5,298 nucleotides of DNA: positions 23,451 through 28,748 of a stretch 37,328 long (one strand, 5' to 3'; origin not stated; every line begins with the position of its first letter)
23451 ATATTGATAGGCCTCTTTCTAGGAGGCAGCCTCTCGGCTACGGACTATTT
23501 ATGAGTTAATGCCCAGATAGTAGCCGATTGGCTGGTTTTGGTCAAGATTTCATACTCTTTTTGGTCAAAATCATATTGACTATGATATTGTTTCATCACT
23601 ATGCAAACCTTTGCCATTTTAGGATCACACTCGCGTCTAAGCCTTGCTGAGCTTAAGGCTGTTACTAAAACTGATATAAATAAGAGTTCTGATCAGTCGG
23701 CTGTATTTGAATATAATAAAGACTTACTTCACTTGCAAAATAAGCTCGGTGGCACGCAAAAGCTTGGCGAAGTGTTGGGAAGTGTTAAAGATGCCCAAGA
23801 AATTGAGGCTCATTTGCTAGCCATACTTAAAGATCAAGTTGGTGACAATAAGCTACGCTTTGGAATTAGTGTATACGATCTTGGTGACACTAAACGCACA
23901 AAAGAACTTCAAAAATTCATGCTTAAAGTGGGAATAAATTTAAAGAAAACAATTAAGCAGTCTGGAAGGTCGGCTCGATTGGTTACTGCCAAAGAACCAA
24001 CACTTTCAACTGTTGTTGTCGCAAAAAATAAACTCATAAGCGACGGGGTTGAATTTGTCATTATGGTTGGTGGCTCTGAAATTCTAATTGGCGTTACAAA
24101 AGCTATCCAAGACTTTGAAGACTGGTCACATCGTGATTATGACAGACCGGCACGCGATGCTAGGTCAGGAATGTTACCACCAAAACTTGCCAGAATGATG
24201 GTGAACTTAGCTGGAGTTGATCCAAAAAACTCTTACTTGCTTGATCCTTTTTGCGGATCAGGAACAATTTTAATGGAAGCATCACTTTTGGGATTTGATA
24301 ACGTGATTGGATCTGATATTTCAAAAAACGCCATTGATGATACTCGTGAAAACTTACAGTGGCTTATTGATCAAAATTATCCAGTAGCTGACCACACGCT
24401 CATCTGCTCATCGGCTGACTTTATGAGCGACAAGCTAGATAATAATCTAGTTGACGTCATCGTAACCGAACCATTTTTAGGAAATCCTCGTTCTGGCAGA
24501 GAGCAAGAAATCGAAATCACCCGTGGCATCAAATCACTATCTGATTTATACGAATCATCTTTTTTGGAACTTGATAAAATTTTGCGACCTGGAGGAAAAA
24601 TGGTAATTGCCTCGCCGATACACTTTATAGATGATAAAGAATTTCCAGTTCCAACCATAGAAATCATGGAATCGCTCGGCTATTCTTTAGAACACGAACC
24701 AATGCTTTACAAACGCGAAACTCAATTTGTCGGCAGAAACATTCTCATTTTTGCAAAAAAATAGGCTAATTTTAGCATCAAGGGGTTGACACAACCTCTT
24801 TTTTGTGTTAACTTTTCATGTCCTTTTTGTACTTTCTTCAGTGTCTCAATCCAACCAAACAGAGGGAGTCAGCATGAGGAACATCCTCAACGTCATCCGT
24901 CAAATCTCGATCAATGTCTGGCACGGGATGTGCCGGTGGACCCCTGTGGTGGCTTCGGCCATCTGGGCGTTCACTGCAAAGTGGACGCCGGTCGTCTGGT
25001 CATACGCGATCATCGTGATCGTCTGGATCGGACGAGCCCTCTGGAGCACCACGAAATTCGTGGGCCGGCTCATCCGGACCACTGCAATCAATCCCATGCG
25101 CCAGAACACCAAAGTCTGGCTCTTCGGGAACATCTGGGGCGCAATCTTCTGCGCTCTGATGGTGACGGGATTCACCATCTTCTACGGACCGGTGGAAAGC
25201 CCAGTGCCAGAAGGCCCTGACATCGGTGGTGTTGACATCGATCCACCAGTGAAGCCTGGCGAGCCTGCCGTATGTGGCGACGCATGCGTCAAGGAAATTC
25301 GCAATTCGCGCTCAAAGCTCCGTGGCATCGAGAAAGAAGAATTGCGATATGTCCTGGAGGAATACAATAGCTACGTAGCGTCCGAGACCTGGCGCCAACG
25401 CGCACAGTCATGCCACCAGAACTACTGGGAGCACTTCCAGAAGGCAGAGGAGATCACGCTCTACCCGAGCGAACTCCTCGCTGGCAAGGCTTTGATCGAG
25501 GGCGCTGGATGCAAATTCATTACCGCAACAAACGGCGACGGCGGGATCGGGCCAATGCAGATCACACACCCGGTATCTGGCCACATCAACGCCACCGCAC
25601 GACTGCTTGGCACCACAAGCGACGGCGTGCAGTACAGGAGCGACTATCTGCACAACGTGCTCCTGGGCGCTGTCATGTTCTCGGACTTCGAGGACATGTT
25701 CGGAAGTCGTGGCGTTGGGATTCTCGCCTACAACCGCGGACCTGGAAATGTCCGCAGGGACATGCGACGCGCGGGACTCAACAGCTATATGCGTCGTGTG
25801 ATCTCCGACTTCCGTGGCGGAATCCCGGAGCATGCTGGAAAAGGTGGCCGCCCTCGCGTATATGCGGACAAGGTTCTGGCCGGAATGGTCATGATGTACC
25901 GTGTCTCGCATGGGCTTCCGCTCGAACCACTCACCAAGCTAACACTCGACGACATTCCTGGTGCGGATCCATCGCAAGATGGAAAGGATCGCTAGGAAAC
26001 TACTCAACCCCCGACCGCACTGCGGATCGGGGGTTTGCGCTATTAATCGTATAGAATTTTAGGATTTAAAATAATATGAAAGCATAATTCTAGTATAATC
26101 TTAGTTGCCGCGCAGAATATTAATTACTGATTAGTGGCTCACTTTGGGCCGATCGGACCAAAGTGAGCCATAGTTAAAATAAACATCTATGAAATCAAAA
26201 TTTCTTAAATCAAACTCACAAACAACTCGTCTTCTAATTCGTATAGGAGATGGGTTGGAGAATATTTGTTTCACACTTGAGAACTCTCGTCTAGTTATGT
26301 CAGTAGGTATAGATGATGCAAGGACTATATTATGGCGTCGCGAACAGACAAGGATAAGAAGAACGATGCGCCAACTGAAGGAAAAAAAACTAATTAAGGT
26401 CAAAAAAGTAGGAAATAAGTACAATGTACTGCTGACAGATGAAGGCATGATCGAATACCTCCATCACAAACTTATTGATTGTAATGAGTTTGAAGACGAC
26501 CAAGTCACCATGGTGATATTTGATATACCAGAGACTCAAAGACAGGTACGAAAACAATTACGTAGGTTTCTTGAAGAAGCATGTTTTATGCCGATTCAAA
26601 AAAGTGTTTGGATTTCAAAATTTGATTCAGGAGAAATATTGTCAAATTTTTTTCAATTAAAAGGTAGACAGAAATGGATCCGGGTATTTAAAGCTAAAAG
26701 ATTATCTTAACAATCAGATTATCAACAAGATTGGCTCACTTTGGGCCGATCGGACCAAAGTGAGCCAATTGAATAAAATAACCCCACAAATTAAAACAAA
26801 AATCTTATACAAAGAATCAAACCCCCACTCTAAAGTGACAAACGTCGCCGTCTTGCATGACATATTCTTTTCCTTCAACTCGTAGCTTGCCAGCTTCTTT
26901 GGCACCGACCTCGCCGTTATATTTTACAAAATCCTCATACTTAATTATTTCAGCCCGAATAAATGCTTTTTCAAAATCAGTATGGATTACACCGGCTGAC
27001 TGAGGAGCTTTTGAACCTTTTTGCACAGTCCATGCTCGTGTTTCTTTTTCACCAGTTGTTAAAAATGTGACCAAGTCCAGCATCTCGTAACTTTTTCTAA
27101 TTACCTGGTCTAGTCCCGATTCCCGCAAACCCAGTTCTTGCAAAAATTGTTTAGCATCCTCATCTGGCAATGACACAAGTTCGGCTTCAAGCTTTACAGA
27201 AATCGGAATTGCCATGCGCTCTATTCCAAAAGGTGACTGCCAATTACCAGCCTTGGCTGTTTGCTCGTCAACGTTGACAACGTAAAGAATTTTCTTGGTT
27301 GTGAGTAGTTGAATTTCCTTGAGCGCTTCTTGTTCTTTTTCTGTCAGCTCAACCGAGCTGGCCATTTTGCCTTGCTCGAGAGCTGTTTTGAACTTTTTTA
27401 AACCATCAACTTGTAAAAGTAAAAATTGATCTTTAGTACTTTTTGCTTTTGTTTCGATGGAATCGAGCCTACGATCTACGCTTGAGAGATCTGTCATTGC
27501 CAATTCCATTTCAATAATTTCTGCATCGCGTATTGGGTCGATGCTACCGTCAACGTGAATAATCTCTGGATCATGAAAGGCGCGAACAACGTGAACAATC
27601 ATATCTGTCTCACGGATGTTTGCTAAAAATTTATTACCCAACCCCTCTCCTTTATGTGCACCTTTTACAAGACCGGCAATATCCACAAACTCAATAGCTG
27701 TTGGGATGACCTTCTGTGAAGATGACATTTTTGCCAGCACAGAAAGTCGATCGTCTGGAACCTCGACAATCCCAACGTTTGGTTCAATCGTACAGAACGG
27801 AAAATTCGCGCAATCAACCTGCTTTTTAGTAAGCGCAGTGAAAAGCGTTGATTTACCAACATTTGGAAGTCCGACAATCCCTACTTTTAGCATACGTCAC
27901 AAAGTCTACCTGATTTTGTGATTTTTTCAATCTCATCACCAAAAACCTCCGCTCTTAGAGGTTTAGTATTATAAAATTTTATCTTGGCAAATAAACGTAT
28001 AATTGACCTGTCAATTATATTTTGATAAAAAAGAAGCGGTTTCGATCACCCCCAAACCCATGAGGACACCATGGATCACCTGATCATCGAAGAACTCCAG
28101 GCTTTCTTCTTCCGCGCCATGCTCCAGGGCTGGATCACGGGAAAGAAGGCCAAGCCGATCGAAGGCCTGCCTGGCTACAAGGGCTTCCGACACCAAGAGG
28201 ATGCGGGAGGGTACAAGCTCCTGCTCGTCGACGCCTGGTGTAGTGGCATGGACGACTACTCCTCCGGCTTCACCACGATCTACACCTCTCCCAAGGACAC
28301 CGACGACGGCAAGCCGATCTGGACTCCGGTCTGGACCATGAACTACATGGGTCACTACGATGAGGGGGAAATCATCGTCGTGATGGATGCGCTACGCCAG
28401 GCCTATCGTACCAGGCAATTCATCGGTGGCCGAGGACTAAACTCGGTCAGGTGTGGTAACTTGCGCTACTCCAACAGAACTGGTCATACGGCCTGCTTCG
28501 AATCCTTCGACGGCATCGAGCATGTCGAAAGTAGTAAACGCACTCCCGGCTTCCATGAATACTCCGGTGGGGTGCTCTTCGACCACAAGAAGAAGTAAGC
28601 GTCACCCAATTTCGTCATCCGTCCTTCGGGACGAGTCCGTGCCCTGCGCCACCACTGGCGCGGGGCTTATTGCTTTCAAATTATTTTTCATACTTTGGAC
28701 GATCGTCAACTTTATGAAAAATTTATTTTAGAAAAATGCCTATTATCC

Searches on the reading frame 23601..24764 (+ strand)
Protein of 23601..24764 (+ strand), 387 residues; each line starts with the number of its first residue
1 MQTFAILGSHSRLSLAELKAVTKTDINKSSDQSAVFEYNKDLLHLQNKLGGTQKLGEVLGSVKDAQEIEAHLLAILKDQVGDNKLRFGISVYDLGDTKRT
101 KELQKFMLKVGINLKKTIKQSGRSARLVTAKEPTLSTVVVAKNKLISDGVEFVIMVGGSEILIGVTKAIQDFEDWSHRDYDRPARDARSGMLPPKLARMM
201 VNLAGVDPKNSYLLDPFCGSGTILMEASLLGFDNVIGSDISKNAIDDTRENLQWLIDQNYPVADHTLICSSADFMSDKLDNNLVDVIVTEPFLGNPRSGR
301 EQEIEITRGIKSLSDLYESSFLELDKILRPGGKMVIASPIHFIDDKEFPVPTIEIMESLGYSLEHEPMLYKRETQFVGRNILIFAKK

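Call 5: search_protein_families(library=pfam, proteins=[window:23601-24764:+], max_evalue=1)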
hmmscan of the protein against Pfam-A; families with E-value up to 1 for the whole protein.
window:23601-24764:+ (387 aa): 14 families
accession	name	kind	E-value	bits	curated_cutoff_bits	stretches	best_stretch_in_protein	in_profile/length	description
PF01170.24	UPF0020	-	3.2e-15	56.8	22.3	1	187-336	7-164/197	RMKL-like, methyltransferase domain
PF01555.25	N6_N4_Mtase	-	7.4e-08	33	26.7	1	190-248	164-219/221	DNA methylase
PF13847.12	Methyltransf_31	-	5.2e-06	26.6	27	1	210-340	4-113/145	Methyltransferase domain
PF06325.19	PrmA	-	0.00023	21.2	22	1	208-288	160-231/296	Ribosomal protein L11 methyltransferase (PrmA)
PF03602.21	Cons_hypoth95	-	0.00041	20.5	24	1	209-291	41-121/182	Conserved hypothetical protein 95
PF08241.18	Methyltransf_11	-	0.0016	19.5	21.2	1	215-288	2-65/95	Methyltransferase domain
PF13649.12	Methyltransf_25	-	0.0026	18.9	27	1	214-268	2-51/97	Methyltransferase domain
PF09445.16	Methyltransf_15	-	0.0041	17.1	22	1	212-306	3-94/165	RNA cap guanine-N2 methyltransferase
PF11599.14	AviRa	-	0.0046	16.9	25.7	1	211-258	53-103/232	RRNA methyltransferase AviRa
PF21239.2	RLMM_N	-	0.026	15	27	1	93-144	23-74/81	Ribosomal RNA large subunit methyltransferase M, N-terminal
PF13489.12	Methyltransf_23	-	0.04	14.1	27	1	197-254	10-61/164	Methyltransferase domain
PF03291.22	mRNA_G-N7_MeTrfase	-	0.08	12.5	26.6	1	212-283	64-135/315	mRNA (guanine-N(7))-methyltransferase domain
PF08242.18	Methyltransf_12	-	0.09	14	30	1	218-260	5-48/98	Methyltransferase domain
PF02384.22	N6_Mtase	-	0.11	12.3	20.4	1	193-228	31-65/311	N-6 DNA Methylase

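Call 57: search_protein_families(library=padloc, proteins=[window:23601-24764:+], max_evalue=0.01)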
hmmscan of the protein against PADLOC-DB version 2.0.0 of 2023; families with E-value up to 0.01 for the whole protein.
window:23601-24764:+ (387 aa): 26 families (the best 25 are shown)
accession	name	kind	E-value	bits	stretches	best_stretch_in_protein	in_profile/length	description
PDLC04134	mad2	-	8e-20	69.1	1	177-347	263-405/492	mads_2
PDLC03353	MTase_II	-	1.4e-10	39.2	2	189-252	190-250/260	Type II methyltransferase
PDLC03387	MTase_II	-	3.6e-08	30.9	1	184-259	210-282/289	Type II methyltransferase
PDLC03322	MTase_II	-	1.2e-07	29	1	191-241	45-95/446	Type II methyltransferase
PDLC03239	MTase_II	-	1.5e-07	28.5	1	190-241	73-123/442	Type II methyltransferase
PDLC03339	MTase_II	-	4e-07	27.1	1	208-256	228-275/399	Type II methyltransferase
PDLC03354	MTase_II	-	5e-07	27.1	1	205-267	336-394/425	Type II methyltransferase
PDLC03369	MTase_II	-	8.2e-07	26.1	1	179-250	111-180/532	Type II methyltransferase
PDLC03248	MTase_II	-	1.5e-06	25.3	1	193-346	15-155/521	Type II methyltransferase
PDLC03351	MTase_II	-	7e-06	23.4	1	179-253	118-189/348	Type II methyltransferase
PDLC03376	MTase_II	-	8e-06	23.8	1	205-294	52-137/249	Type II methyltransferase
PDLC03356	MTase_II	-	8e-06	22.9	1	195-296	118-215/545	Type II methyltransferase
PDLC03377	MTase_II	-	3.8e-05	20.5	1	189-244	102-155/504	Type II methyltransferase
PDLC03283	MTase_II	-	0.00017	19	1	187-264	209-283/352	Type II methyltransferase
PDLC03367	MTase_II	-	0.0002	17.8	1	203-244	35-75/633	Type II methyltransferase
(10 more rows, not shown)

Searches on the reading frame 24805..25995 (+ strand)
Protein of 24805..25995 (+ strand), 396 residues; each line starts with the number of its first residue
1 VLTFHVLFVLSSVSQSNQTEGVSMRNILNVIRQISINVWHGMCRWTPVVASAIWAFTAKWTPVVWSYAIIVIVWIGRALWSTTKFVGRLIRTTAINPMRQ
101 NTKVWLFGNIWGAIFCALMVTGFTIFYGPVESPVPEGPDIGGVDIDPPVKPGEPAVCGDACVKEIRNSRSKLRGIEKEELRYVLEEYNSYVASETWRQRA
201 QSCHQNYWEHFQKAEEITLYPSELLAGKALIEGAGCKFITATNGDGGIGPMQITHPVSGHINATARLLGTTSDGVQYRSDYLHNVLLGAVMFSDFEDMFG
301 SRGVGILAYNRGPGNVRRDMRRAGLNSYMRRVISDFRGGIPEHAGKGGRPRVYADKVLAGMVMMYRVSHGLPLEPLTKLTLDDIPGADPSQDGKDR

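Call 5: search_protein_families(library=pfam, proteins=[window:24805-25995:+], max_evalue=1)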
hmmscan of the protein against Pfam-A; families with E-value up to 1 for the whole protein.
window:24805-25995:+ (396 aa): 2 families
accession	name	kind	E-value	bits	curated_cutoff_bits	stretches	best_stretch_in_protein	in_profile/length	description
PF01464.25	SLT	-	6.4e-07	29.4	21.3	1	240-324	30-109/117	Transglycosylase SLT domain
PF10984.13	DUF2794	-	0.21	12.1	27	1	176-220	4-50/85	Protein of unknown function (DUF2794)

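Call 6: search_protein_families(library=ncbifam, proteins=[window:24805-25995:+], max_evalue=1)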
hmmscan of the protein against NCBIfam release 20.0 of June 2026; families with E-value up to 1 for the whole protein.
window:24805-25995:+ (396 aa): 2 families
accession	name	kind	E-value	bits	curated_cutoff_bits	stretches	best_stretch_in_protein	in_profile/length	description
NF011856.0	PRK15328.1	equivalog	0.016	14.7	208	1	204-323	15-130/160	type III secretion system invasion protein IagB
NF047373.1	BB0259_flg_lyt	exception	0.24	10.1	234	1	282-318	615-652/705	flagellar assembly lytic transglycosylase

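Call 57: search_protein_families(library=padloc, proteins=[window:24805-25995:+], max_evalue=0.01)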
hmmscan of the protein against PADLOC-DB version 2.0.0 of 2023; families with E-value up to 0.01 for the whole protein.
window:24805-25995:+ (396 aa): 0 families

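Call 58: search_protein_families(library=phrogs, proteins=[window:24805-25995:+], max_evalue=0.01)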
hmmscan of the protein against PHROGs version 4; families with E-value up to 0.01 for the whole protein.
window:24805-25995:+ (396 aa): 0 families

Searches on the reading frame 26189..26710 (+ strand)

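Call 5: search_protein_families(library=pfam, proteins=[window:26189-26710:+], max_evalue=1)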
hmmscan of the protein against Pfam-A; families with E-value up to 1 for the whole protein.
window:26189-26710:+ (173 aa): 6 families
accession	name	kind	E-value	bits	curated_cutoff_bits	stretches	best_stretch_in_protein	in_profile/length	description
PF20803.2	PaaX_M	-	6.8e-14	52.2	24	1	104-170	6-72/83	PaaX protein central Cas2-like domain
PF22665.2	DUF6293_C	-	0.0019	19.1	27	1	57-86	65-94/101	DUF6293 C-terminal winged helix domain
PF12122.13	Rhomboid_N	-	0.019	15.6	26.2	1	86-130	15-60/86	Cytoplasmic N-terminal domain of rhomboid serine protease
PF18987.5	DUF5720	-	0.028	14.7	27.8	1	89-137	19-70/100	Family of unknown function (DUF5720)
PF01480.22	PWI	-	0.064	14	22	1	89-130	5-51/72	PWI domain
PF04567.22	RNA_pol_Rpb2_5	-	0.096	14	21.1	1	82-122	4-38/66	RNA polymerase Rpb2, domain 5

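Call 6: search_protein_families(library=ncbifam, proteins=[window:26189-26710:+], max_evalue=1)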
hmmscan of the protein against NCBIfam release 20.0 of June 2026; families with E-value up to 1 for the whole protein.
window:26189-26710:+ (173 aa): 3 families
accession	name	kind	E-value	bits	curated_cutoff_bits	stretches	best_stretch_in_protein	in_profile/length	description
TIGR01573.1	cas2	equivalog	5.8e-06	26.5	24.5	1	107-143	3-40/96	CRISPR-associated endonuclease Cas2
NF050184.1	VpaChn25_0724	subfamily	0.019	15.1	65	1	50-87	34-71/88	VpaChn25_0724 family phage protein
TIGR02277.1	PaaX_trns_reg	equivalog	0.033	13.7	264.55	1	53-144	34-126/279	phenylacetic acid degradation operon negative regulatory protein PaaX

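Call 57: search_protein_families(library=padloc, proteins=[window:26189-26710:+], max_evalue=0.01)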
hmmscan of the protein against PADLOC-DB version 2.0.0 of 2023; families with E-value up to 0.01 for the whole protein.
window:26189-26710:+ (173 aa): 8 families
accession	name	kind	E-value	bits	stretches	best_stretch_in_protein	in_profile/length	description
PDLC00935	Cas2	-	1.5e-06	26.5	1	107-143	3-40/96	CRISPR-associated endonuclease Cas2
PDLC01251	Cas2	-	1.1e-05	23.6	1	108-142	4-35/84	"CAS-I,CAS-II,CAS-III,CAS-IV,CAS-V,CAS-VI; acquisition_2"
PDLC02068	Cas2_II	-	0.00018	19.2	1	107-145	24-65/137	-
PDLC01748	Cas2_IIIa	-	0.0007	18.1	1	107-147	3-40/88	-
PDLC02073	Cas2_II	-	0.0046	15.4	1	108-143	9-47/49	-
PDLC02070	Cas2_II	-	0.0059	15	0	107-149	3-43/89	-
PDLC02072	Cas2_II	-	0.0089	14.2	0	108-147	9-51/72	-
PDLC01591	Cas2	-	0.0094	14.4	0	108-142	4-41/101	"CAS-I,CAS-II,CAS-III,CAS-IV,CAS-V,CAS-VI; acquisition_2"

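Call 58: search_protein_families(library=phrogs, proteins=[window:26189-26710:+], max_evalue=0.01)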
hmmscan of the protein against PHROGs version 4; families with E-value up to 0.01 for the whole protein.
window:26189-26710:+ (173 aa): 0 families

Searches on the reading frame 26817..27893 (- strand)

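Call 5: search_protein_families(library=pfam, proteins=[window:26817-27893:-], max_evalue=1)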
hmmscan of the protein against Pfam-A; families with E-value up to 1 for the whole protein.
window:26817-27893:- (358 aa): 6 families
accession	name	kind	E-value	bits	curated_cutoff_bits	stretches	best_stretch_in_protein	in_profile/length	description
PF06071.19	YchF-GTPase_C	-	2e-38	130.8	27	1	274-356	1-83/84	Protein of unknown function (DUF933)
PF01926.29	MMR_HSR1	-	2.4e-23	82.9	21.9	1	3-111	1-89/113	50S ribosome-binding GTPase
PF02421.24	FeoB_N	-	6.6e-09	35.9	27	1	3-51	2-50/156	Ferrous iron transport protein B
PF25336.1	C2_SYDE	-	0.061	13.9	27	1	146-197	14-64/120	C2 domain of synapse defective Rho GAP protein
PF03308.22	MeaB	-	0.098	12.1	23.1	1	3-24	35-56/273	Methylmalonyl Co-A mutase-associated GTPase MeaB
PF13238.12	AAA_18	-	0.13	13.1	29.4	1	4-27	1-23/128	AAA domain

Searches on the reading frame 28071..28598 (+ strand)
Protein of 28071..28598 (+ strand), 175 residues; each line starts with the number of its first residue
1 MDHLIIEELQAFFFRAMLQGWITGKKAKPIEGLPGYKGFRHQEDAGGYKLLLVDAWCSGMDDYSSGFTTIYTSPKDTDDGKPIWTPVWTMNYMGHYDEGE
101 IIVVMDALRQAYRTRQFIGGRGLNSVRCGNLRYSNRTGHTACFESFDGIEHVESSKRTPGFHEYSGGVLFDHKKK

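Call 5: search_protein_families(library=pfam, proteins=[window:28071-28598:+], max_evalue=1)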
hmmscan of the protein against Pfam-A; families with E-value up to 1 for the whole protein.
window:28071-28598:+ (175 aa): 1 family
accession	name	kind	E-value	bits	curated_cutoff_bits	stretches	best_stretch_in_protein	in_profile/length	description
PF18931.5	DUF5680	-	5.2e-05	24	25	1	85-169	20-104/104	Domain of unknown function (DUF5680)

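Call 6: search_protein_families(library=ncbifam, proteins=[window:28071-28598:+], max_evalue=1)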
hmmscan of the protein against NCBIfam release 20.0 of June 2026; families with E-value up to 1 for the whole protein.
window:28071-28598:+ (175 aa): 0 families

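Call 57: search_protein_families(library=padloc, proteins=[window:28071-28598:+], max_evalue=0.01)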
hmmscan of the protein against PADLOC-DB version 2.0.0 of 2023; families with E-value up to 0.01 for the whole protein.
window:28071-28598:+ (175 aa): 0 families

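Call 58: search_protein_families(library=phrogs, proteins=[window:28071-28598:+], max_evalue=0.01)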
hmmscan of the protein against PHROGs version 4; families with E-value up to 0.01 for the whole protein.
window:28071-28598:+ (175 aa): 0 families
